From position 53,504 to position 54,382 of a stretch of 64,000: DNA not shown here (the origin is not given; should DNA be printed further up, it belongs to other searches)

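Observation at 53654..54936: Tandem pair of 193/194-aa paralogs immediately downstream of the toxin-like gene: candidate immunity genes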

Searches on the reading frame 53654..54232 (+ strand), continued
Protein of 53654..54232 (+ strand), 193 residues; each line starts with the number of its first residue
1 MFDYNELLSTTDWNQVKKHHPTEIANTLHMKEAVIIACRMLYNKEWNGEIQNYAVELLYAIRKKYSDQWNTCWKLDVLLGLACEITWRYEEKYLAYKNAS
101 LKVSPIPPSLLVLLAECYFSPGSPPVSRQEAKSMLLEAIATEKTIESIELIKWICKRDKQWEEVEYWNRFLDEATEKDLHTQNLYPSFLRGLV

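Call 65: search_protein_families(library=pfam, proteins=[L022:1887-3953:+, L025:1209-3284:+, L011:1579-3777:+, L012:2098-3909:+, L012:4518-5123:-], max_evalue=10)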
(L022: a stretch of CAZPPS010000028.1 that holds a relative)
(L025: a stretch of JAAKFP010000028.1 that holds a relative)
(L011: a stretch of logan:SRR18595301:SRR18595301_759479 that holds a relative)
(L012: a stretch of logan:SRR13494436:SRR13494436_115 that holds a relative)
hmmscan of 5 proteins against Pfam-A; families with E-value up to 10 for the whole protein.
L022:1887-3953:+ (689 aa): 7 families
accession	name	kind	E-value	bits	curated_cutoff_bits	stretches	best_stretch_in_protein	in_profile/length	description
PF00515.34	TPR_1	-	5.7e-05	23.2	27.8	1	368-396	2-30/34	Tetratricopeptide repeat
PF07719.23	TPR_2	-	0.0016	18.9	27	1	368-396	2-30/34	Tetratricopeptide repeat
PF14559.12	TPR_19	-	0.0029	18.3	25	1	349-387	7-45/68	Tetratricopeptide repeat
PF13181.12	TPR_8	-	0.0031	18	25.7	1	368-396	2-30/34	Tetratricopeptide repeat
PF13371.12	TPR_9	-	0.005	17.3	35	1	350-393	12-55/73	Tetratricopeptide repeat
PF21682.2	AF_2299-like_N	-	0.011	16.3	27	1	627-687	57-116/134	CDP-alcohol phosphatidyltransferase AF_2299-like, N-terminal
PF13414.12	TPR_11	-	0.036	14.2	26.8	2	349-379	10-40/42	TPR repeat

L025:1209-3284:+ (692 aa): 9 families
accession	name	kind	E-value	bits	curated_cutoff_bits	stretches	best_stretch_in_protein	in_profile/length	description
PF00515.34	TPR_1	-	3.8e-05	23.7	27.8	1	362-386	2-26/34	Tetratricopeptide repeat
PF13414.12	TPR_11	-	0.00092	19.3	26.8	1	344-364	11-31/42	TPR repeat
PF21682.2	AF_2299-like_N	-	0.0021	18.5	27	1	632-689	60-116/134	CDP-alcohol phosphatidyltransferase AF_2299-like, N-terminal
PF14559.12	TPR_19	-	0.0034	18.1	25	1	344-381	8-45/68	Tetratricopeptide repeat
PF03704.23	BTAD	-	0.021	15.6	22.1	1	343-390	78-125/146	Bacterial transcriptional activator domain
PF13432.12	TPR_16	-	0.022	15.6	32.7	1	344-387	14-57/65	Tetratricopeptide repeat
PF07719.23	TPR_2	-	0.022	15.3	27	0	343-360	17-34/34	Tetratricopeptide repeat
PF13428.12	TPR_14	-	0.067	14.4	23.5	1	330-368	4-42/44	Tetratricopeptide repeat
PF20780.2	TssR_M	-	0.13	12.4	25.7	1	389-426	32-69/86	TssR second domain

L011:1579-3777:+ (733 aa): 8 families
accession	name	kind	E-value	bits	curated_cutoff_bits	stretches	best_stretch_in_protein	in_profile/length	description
PF00515.34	TPR_1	-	3.5e-05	23.9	27.8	2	413-436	2-25/34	Tetratricopeptide repeat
PF21682.2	AF_2299-like_N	-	0.00014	22.4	27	1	669-729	56-115/134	CDP-alcohol phosphatidyltransferase AF_2299-like, N-terminal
PF07719.23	TPR_2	-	0.043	14.4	27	1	413-437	2-26/34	Tetratricopeptide repeat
PF14559.12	TPR_19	-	0.06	14.1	25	1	395-433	8-46/68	Tetratricopeptide repeat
PF13516.12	LRR_6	-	0.14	12.7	23.4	1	542-555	5-18/24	Leucine Rich repeat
PF13181.12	TPR_8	-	0.18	12.5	25.7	1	379-409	2-32/34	Tetratricopeptide repeat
PF13414.12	TPR_11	-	0.3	11.2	26.8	1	395-424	11-40/42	TPR repeat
PF13431.12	TPR_17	-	2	9.3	24.4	1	401-432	2-33/34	Tetratricopeptide repeat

L012:2098-3909:+ (604 aa): 10 families
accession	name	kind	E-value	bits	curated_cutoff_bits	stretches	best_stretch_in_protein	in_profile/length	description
PF13371.12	TPR_9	-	0.00017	21.9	35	1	278-333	5-60/73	Tetratricopeptide repeat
PF13431.12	TPR_17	-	0.00028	21.4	24.4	1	291-315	2-26/34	Tetratricopeptide repeat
PF07719.23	TPR_2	-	0.00028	21.2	27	2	271-301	4-34/34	Tetratricopeptide repeat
PF13414.12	TPR_11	-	0.0016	18.5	26.8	1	284-314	10-40/42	TPR repeat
PF00515.34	TPR_1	-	0.0076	16.5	27.8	1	278-301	11-34/34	Tetratricopeptide repeat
PF13432.12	TPR_16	-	0.046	14.6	32.7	1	275-331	4-60/65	Tetratricopeptide repeat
PF25064.1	ARM_TT21_5th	-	0.06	14.1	27.8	1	279-352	12-82/117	TT21 fifth ARM repeats domain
PF10516.15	SHNi-TPR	-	0.13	12.2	21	1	275-293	8-26/38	SHNi-TPR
PF17562.7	Styelin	-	0.35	11.7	27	1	122-144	2-24/59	Styelin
PF05597.16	Phasin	-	0.45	11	28.8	1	466-526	31-87/126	Poly(hydroxyalcanoate) granule associated protein (phasin)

L012:4518-5123:- (201 aa): 1 family
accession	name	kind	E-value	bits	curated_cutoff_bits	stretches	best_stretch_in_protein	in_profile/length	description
PF20842.4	Rax2_2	-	0.042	14.4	27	1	63-104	86-128/146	Rax2 second domain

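Call 67: search_protein_families(library=pfam, alignment_id=A5, max_evalue=0.001)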
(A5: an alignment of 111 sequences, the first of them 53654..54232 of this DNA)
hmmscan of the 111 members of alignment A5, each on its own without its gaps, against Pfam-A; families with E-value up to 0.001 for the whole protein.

A. member 1, window:53654-54232:+ (193 aa): 0 families

B. families by the number of members that match (of 111 scanned): 5 families
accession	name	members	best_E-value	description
PF24722.1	DUF7674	1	6.9e-16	Domain of unknown function (DUF7674)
PF00587.30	tRNA-synt_2b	1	8.5e-15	tRNA synthetase class II core domain (G, H, P, S and T)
PF15569.11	Imm40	1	1.4e-13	Immunity protein 40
PF23914.1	TPR_CcmH_CycH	1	2.4e-05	Cytochrome c-type biogenesis protein H TPR domain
PF14559.12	TPR_19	1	0.00061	Tetratricopeptide repeat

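Call 76: search_solved_structures(query=A1, max_evalue=10)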
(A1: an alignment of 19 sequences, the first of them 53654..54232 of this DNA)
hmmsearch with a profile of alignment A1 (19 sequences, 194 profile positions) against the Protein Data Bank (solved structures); distinct sequences matched with E-value up to 10: 1.
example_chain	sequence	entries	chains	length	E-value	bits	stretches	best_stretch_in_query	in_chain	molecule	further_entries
6fy1_X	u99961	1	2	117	0.54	12.9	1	30-79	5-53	CAP228 Autologous Scaffolded V1V2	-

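Call 83: search_protein_families(library=pfam, proteins=[L020:3853-4020:+], max_evalue=1)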
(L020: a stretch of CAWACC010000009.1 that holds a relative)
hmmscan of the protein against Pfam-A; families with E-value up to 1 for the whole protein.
L020:3853-4020:+ (56 aa): 2 families
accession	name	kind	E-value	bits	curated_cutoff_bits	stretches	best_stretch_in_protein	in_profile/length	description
PF04079.22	SMC_ScpB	-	0.08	13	27.4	1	27-53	125-152/160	Segregation and condensation complex subunit ScpB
PF11061.14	Tsr0524-like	-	0.12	12.6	25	1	22-44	15-37/61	Cytochrome b6f, subunit Tsr0524-like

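Call 84: find_encoding_contigs(protein=P0023, flank=6000, max_places=3)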
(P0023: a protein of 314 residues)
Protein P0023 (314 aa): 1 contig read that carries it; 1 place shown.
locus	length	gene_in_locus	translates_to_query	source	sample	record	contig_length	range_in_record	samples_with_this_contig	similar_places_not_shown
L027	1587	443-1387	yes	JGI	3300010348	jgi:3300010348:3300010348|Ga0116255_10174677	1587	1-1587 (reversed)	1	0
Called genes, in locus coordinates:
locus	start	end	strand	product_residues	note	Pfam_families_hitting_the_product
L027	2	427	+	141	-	?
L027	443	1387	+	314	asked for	PF15569:Imm40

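Call 85: find_encoding_contigs(protein=P0038, flank=6000, max_places=3)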
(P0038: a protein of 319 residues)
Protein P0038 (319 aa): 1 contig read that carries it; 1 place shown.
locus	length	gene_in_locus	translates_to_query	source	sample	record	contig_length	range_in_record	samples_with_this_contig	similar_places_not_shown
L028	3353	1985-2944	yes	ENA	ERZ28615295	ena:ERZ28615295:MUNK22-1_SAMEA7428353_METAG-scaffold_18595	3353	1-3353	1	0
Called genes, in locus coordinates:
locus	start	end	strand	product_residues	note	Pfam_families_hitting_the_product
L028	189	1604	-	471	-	PF01139:RtcB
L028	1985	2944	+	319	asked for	PF24722:DUF7674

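Call 88: search_protein_families(library=pfam, proteins=[L027:2-424:+], max_evalue=1)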
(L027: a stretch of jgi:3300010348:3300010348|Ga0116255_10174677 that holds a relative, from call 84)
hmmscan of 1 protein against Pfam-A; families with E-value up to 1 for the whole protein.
L027:2-424:+ (141 aa): 1 family
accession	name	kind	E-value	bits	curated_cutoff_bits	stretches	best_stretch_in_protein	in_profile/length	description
PF16170.10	DUF4873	-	0.19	12.5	25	1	92-124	6-37/91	Domain of unknown function (DUF4873)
